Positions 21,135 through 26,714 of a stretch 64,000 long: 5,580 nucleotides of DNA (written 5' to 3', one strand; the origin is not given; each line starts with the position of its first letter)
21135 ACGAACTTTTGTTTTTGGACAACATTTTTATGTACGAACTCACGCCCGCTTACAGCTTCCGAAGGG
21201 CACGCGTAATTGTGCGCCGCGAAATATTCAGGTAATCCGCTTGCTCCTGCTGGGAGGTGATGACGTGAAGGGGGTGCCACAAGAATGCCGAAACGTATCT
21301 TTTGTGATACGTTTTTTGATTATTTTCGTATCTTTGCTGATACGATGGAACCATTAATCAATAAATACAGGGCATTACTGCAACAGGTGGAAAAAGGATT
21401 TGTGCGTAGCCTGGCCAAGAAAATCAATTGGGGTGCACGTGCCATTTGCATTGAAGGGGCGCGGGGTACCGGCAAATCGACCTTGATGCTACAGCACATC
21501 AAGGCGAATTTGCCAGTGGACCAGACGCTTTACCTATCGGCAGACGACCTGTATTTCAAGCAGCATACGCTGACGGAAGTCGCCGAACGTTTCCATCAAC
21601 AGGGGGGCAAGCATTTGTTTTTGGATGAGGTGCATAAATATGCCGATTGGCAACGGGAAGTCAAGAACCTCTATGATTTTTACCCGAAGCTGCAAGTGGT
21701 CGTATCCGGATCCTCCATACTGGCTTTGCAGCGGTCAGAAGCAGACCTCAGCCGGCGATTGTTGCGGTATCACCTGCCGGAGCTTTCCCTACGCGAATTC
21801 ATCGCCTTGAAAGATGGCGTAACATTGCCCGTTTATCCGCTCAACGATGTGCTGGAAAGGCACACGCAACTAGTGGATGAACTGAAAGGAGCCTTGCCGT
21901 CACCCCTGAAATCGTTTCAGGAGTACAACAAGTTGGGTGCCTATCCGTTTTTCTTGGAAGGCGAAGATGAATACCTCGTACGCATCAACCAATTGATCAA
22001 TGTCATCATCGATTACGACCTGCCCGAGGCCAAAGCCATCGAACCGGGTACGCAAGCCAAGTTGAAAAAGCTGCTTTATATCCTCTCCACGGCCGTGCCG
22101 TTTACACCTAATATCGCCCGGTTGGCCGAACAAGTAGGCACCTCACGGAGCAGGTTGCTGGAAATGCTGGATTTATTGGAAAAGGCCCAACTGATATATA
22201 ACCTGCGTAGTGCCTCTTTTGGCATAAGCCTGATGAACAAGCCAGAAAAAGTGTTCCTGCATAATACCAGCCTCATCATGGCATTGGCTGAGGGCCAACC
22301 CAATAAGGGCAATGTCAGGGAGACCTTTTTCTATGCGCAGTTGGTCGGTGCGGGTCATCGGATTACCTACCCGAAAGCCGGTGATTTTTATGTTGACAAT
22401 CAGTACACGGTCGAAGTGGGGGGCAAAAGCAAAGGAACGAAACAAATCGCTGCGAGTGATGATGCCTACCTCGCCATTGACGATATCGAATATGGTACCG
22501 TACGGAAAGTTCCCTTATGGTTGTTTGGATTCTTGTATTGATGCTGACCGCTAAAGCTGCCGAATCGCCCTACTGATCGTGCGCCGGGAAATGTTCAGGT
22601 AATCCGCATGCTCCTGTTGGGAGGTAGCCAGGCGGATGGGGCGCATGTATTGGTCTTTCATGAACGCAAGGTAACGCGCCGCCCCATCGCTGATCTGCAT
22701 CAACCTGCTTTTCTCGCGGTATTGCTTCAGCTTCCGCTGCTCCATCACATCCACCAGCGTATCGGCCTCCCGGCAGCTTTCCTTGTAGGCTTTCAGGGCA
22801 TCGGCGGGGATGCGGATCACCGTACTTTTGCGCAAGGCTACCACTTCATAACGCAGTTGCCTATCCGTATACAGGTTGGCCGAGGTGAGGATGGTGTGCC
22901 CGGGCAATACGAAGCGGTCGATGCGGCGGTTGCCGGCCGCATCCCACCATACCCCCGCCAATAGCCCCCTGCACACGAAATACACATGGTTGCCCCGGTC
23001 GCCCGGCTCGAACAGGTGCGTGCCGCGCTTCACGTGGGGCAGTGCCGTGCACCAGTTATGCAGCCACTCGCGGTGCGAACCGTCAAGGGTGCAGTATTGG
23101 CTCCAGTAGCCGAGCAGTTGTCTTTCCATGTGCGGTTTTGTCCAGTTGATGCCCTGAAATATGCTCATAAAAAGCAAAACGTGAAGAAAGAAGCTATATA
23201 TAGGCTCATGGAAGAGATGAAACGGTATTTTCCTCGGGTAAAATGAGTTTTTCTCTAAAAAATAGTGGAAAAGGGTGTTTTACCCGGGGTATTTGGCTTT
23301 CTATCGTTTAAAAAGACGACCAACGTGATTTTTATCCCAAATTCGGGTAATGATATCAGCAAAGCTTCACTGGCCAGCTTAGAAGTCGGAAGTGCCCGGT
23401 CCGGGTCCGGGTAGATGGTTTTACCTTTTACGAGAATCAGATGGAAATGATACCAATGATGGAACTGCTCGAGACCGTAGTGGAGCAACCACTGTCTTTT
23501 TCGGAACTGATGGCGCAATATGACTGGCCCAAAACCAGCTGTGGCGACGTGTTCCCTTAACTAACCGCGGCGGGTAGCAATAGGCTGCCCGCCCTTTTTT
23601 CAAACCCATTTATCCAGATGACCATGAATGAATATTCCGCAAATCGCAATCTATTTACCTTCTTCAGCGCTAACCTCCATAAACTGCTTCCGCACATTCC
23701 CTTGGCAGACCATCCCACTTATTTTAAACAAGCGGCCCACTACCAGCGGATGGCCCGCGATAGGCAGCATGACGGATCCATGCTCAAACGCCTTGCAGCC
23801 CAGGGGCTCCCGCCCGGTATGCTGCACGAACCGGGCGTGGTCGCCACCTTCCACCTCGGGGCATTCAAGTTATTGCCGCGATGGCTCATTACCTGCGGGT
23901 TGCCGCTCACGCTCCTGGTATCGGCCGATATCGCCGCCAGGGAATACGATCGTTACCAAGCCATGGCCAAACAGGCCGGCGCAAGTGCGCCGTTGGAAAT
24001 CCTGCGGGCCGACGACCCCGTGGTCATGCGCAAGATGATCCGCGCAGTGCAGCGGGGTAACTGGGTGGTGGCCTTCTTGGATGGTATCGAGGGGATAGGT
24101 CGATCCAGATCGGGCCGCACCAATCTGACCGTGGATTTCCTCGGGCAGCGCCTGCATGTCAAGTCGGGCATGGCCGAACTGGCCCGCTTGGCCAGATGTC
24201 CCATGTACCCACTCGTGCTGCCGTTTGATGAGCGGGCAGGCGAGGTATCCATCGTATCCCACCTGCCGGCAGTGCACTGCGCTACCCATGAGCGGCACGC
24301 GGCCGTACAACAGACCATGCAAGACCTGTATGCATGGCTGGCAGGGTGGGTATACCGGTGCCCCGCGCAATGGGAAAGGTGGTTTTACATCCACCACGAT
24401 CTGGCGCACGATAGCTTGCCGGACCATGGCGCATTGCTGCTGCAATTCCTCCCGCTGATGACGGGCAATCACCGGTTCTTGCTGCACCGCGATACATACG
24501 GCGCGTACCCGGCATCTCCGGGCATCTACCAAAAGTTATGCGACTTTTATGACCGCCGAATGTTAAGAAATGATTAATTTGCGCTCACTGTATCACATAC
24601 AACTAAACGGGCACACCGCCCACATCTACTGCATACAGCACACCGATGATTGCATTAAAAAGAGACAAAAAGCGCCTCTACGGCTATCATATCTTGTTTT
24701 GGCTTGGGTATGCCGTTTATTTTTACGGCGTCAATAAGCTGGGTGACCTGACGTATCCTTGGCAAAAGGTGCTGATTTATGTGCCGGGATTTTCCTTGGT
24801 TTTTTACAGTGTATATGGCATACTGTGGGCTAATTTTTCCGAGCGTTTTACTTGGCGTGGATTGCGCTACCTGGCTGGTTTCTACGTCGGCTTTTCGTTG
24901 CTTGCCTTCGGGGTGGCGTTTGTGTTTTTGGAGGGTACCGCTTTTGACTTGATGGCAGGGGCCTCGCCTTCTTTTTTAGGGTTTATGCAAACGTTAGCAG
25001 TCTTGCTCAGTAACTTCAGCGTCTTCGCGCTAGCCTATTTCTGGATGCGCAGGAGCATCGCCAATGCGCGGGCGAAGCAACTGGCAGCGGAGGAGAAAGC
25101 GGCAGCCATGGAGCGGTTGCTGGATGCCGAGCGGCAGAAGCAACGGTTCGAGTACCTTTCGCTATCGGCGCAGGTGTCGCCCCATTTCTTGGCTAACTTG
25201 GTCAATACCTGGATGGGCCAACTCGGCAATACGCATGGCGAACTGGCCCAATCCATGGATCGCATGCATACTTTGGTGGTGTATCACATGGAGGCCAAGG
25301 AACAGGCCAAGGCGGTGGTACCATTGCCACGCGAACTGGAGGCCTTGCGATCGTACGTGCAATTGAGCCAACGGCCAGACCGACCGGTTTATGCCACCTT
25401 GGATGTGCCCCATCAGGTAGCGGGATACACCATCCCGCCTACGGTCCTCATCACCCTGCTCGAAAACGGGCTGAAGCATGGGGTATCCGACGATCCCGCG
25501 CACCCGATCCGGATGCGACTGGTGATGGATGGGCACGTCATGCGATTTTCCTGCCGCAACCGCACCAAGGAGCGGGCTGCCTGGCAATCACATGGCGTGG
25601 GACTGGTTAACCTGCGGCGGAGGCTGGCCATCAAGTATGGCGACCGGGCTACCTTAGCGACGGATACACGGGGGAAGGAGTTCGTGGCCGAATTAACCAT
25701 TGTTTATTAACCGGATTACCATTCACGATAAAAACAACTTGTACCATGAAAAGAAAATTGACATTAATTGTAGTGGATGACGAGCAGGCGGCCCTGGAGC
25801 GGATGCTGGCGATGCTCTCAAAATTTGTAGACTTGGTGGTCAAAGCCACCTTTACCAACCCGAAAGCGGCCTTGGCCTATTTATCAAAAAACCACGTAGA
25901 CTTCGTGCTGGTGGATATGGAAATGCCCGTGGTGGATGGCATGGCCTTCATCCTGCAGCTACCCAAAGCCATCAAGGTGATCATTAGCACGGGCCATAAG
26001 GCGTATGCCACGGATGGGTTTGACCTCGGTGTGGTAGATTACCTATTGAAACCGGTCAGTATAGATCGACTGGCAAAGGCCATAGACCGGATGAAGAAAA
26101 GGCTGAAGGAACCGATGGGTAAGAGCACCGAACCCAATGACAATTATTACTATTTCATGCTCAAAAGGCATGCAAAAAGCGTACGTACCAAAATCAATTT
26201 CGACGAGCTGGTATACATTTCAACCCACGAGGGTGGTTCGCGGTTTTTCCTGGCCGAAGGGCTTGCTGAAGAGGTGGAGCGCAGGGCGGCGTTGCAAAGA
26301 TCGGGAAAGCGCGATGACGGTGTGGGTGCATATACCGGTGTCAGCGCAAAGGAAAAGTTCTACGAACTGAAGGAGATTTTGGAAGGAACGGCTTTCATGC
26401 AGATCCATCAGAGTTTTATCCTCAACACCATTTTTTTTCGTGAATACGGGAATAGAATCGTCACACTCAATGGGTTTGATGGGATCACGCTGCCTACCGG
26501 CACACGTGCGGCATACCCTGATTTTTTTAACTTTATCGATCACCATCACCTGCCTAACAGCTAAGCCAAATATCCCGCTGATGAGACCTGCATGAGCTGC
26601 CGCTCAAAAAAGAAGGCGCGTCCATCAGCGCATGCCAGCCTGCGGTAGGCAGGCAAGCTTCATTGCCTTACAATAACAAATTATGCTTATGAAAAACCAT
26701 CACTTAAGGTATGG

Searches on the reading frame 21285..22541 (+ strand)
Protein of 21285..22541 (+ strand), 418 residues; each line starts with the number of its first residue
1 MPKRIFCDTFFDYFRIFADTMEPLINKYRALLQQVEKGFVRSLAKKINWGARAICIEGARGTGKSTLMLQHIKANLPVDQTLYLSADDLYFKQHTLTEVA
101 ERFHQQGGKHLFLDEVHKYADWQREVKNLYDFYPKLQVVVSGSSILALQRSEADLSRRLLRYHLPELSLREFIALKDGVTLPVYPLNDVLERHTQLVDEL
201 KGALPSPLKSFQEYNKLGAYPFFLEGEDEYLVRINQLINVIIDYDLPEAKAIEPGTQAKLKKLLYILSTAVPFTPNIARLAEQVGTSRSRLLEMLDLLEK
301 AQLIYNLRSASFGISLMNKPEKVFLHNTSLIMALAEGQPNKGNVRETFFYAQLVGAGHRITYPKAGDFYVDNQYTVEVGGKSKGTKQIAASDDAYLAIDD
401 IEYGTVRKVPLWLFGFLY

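Call 13: search_protein_families(library=pfam, proteins=[window:21285-22541:+], max_evalue=0.001)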
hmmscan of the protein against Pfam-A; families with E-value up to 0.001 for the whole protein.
window:21285-22541:+ (418 aa): 3 families
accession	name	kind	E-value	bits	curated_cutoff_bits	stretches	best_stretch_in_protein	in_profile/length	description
PF13173.12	AAA_14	-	2.1e-27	96.1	27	1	52-172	3-128/129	AAA domain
PF13635.12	DUF4143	-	5.3e-08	33.2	28.1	1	256-377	12-140/160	Domain of unknown function (DUF4143)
PF25199.1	nSTAND_NTPase5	-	1.3e-05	25.5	34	1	34-130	24-120/145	Novel STAND NTPase 5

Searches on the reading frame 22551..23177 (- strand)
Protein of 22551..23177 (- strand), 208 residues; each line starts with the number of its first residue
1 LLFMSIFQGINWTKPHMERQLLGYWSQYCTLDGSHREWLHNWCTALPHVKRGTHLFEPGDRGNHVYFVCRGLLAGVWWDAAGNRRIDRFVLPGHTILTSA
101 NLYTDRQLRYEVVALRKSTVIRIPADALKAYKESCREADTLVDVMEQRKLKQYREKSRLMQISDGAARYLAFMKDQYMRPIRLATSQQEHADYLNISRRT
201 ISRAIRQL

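Call 13: search_protein_families(library=pfam, proteins=[window:22551-23177:-], max_evalue=0.001)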
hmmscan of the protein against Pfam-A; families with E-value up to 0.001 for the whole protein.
window:22551-23177:- (208 aa): 3 families
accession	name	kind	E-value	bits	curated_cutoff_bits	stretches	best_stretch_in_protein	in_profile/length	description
PF00027.35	cNMP_binding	-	1.7e-10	41.2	27.5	1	48-130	3-84/89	Cyclic nucleotide-binding domain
PF13545.12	HTH_Crp_2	-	6.3e-06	26.5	27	1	167-208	4-46/70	Crp-like helix-turn-helix domain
PF12728.13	HTH_17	-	9.5e-05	23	27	0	188-207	5-24/51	Helix-turn-helix domain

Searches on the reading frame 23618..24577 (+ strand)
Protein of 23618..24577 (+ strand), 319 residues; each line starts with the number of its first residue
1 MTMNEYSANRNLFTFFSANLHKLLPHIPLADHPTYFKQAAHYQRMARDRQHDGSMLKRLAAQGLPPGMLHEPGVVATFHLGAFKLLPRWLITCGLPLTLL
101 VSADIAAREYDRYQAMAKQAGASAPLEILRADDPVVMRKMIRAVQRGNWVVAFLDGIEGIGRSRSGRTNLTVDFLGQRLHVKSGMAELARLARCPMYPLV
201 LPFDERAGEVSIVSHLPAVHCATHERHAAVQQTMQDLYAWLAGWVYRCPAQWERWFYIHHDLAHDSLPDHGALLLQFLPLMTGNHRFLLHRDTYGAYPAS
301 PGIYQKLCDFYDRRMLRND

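Call 13: search_protein_families(library=pfam, proteins=[window:23618-24577:+], max_evalue=0.001)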
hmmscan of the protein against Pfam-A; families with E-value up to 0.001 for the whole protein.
window:23618-24577:+ (319 aa): 2 families
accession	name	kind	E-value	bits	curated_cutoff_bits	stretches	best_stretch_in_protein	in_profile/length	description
PF03279.18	Lip_A_acyltrans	-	8.3e-07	28.9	22.3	1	127-252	173-286/295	Bacterial lipid A biosynthesis acyltransferase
PF01553.26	Acyltransferase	-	0.00012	22.3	23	1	131-200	75-130/132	Acyltransferase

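Call 63: search_protein_families(library=padloc, proteins=[window:23618-24577:+], max_evalue=0.01)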
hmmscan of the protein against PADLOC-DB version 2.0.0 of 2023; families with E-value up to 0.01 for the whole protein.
window:23618-24577:+ (319 aa): 0 families

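Call 64: search_protein_families(library=ncbifam, proteins=[window:23618-24577:+], max_evalue=0.01)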
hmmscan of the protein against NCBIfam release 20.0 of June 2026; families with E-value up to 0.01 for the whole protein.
window:23618-24577:+ (319 aa): 2 families
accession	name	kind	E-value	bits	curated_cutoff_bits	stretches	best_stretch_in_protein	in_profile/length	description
NF005919.0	PRK07920.1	equivalog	1.1e-05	24.6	209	1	74-252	122-286/311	phosphatidylinositol mannoside acyltransferase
NF005120.0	PRK06553.1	equivalog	1.2e-05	24.8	273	1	72-256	133-302/308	lipid A biosynthesis lauroyl acyltransferase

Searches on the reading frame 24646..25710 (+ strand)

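Call 13: search_protein_families(library=pfam, proteins=[window:24646-25710:+], max_evalue=0.001)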
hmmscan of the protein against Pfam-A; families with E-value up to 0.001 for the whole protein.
window:24646-25710:+ (354 aa): 1 family
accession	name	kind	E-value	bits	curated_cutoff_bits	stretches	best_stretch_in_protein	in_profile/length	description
PF06580.19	His_kinase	-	4.6e-09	36.8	25.2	1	169-242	2-74/81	Histidine kinase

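Call 63: search_protein_families(library=padloc, proteins=[window:24646-25710:+], max_evalue=0.01)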
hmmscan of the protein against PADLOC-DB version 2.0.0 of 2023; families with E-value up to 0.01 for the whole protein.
window:24646-25710:+ (354 aa): 0 families

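Call 64: search_protein_families(library=ncbifam, proteins=[window:24646-25710:+], max_evalue=0.01)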
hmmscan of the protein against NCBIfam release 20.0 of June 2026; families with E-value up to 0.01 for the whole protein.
window:24646-25710:+ (354 aa): 0 families

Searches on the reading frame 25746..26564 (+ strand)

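Call 13: search_protein_families(library=pfam, proteins=[window:25746-26564:+], max_evalue=0.001)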
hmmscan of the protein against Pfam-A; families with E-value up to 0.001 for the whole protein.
window:25746-26564:+ (272 aa): 2 families
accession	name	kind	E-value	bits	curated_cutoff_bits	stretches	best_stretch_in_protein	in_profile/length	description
PF00072.30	Response_reg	-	2.6e-19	69.9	30.2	1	8-113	2-110/111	Response regulator receiver domain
PF04397.21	LytTR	-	0.00069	20.2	22.6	0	202-230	33-61/98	LytTr DNA-binding domain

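Call 63: search_protein_families(library=padloc, proteins=[window:25746-26564:+], max_evalue=0.01)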
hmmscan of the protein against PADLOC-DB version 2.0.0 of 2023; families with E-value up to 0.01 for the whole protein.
window:25746-26564:+ (272 aa): 1 family
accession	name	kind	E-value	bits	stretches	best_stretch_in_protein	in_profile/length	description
PDLC04725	PDC-M60B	-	4.7e-05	21.3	1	3-64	3-63/158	-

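Call 64: search_protein_families(library=ncbifam, proteins=[window:25746-26564:+], max_evalue=0.01)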
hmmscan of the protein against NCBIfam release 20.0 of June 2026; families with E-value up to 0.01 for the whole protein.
window:25746-26564:+ (272 aa): 76 families (the best 25 are shown)
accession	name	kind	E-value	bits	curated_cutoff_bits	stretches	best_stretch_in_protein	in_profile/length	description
NF008677.0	PRK11697.1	equivalog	7.2e-21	74.6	246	1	5-128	2-127/238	two-component system response regulator BtsR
NF010684.1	PRK14084.1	equivalog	3.8e-13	49.8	375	1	7-158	3-160/254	response regulator transcription factor LytR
NF001965.0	PRK00742.1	subfamily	7.9e-13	48.3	293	1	4-164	3-178/357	chemotaxis-specific protein-glutamate methyltransferase CheB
NF049963.1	RespRegFlgRCampy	domain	2.1e-12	46.7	750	1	7-118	3-114/429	fla regulon two-component system response regulator FlgR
NF006900.1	PRK09390.1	equivalog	9e-12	44.9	255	1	1-127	1-130/203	response regulator FixJ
NF045944.1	ResRegRpaBCyano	equivalog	2.3e-10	40.2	330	1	8-126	1-121/229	response regulator transcription factor RpaB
NF008318.0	PRK11107.1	equivalog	5.5e-10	37.9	890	1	2-123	665-791/920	two-component sensor histidine kinase BarA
NF011695.0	PRK15115.1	equivalog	1.6e-09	37.1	763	1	4-118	6-123/445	two-component system response regulator GlrR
NF052596.1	RR_EAL_PvrR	equivalog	1.7e-09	36.8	580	1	5-130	4-138/398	response regulator cyclic di-GMP phosphodiesterase PvrR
TIGR02875.1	spore_0_A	equivalog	2.2e-09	36.9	200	1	4-122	2-127/262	sporulation transcription factor Spo0A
NF040749.1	tetrathio_RR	equivalog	2.7e-09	37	290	1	9-121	4-119/191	tetrathionate respiration response regulator TtrR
NF007969.0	PRK10693.1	equivalog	3.7e-09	36.1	329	1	7-111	10-118/337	two-component system response regulator RssB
NF051850.1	RespRegRprY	equivalog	5.7e-09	35.7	370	1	2-185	2-184/234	response regulator transcription factor RprY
TIGR01818.1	ntrC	equivalog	6.1e-09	35.2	558.6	1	8-131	2-128/463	nitrogen regulation protein NR(I)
NF053512.1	nitric_RR_NosR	exception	6.8e-09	35.2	400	1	8-73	2-69/422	response regulator c-di-GMP phosphodiesterase, NosR family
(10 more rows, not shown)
